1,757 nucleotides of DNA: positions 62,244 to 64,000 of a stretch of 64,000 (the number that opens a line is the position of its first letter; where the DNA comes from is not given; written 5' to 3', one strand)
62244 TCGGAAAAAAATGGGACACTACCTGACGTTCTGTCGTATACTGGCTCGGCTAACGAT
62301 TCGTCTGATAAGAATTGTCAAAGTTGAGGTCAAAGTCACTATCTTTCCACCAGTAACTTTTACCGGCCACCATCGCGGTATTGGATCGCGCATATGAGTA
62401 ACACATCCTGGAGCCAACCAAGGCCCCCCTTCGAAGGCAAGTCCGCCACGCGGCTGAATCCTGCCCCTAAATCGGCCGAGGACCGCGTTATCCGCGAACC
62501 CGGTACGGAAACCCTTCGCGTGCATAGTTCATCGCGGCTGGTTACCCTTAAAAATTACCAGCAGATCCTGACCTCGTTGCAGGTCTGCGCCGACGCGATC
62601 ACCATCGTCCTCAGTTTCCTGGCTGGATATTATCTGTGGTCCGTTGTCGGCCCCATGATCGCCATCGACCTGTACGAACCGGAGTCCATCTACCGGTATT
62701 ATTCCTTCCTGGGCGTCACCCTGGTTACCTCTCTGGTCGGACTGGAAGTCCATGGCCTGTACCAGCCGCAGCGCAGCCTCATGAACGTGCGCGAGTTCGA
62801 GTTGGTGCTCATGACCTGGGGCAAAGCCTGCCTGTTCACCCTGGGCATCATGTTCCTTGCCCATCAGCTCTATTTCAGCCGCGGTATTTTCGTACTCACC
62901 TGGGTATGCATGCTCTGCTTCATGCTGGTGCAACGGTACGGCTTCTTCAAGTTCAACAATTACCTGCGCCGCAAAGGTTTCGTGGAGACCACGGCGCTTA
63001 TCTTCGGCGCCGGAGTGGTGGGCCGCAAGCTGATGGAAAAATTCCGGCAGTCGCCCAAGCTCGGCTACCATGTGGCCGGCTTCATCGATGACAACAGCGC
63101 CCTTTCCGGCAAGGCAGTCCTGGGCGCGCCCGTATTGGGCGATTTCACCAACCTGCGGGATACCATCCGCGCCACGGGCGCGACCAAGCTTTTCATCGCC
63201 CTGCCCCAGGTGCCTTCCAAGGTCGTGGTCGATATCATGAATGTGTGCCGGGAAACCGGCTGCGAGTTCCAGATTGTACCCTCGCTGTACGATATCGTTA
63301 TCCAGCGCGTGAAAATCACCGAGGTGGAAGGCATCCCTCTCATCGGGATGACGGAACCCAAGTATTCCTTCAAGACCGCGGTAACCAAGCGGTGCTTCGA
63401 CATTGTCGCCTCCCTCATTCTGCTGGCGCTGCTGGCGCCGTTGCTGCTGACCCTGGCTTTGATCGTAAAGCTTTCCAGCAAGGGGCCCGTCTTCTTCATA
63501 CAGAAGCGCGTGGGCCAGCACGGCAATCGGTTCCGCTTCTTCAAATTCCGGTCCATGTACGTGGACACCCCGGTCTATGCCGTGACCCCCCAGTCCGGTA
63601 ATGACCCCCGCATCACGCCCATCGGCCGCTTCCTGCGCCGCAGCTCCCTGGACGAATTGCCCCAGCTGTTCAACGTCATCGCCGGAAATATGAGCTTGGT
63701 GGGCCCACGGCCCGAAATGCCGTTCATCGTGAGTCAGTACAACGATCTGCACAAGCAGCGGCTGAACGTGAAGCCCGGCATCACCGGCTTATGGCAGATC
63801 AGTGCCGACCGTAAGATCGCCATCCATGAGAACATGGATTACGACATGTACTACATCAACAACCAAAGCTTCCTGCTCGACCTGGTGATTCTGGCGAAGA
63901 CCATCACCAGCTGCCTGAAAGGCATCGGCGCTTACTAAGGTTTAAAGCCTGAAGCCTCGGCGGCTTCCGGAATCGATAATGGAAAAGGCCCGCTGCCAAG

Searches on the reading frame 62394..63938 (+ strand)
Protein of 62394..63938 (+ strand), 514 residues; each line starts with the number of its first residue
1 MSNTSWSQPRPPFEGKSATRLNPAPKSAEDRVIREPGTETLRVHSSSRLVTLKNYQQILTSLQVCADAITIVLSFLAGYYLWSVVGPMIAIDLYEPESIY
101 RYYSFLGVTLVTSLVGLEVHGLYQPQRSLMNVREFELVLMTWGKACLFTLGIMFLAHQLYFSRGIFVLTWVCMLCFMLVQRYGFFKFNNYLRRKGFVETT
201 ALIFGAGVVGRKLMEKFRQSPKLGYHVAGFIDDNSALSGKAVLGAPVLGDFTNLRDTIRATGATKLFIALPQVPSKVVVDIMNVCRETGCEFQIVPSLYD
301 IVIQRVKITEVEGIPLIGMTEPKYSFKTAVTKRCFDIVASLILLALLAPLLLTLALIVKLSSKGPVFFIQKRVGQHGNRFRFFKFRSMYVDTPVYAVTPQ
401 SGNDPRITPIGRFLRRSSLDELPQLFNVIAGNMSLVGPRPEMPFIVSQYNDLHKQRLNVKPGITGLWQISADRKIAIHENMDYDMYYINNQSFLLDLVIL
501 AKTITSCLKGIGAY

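Call 18: search_protein_families(library=pfam, proteins=[window:62394-63938:+], max_evalue=0.001)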
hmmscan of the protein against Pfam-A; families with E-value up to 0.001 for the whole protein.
window:62394-63938:+ (514 aa): 2 families
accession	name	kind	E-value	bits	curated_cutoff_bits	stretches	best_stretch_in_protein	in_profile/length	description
PF02397.22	Bac_transf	-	1.7e-66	223.6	27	1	332-508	1-178/179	Bacterial sugar transferase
PF13727.12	CoA_binding_3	-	8.2e-25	88.3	25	1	120-296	3-175/175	CoA-binding domain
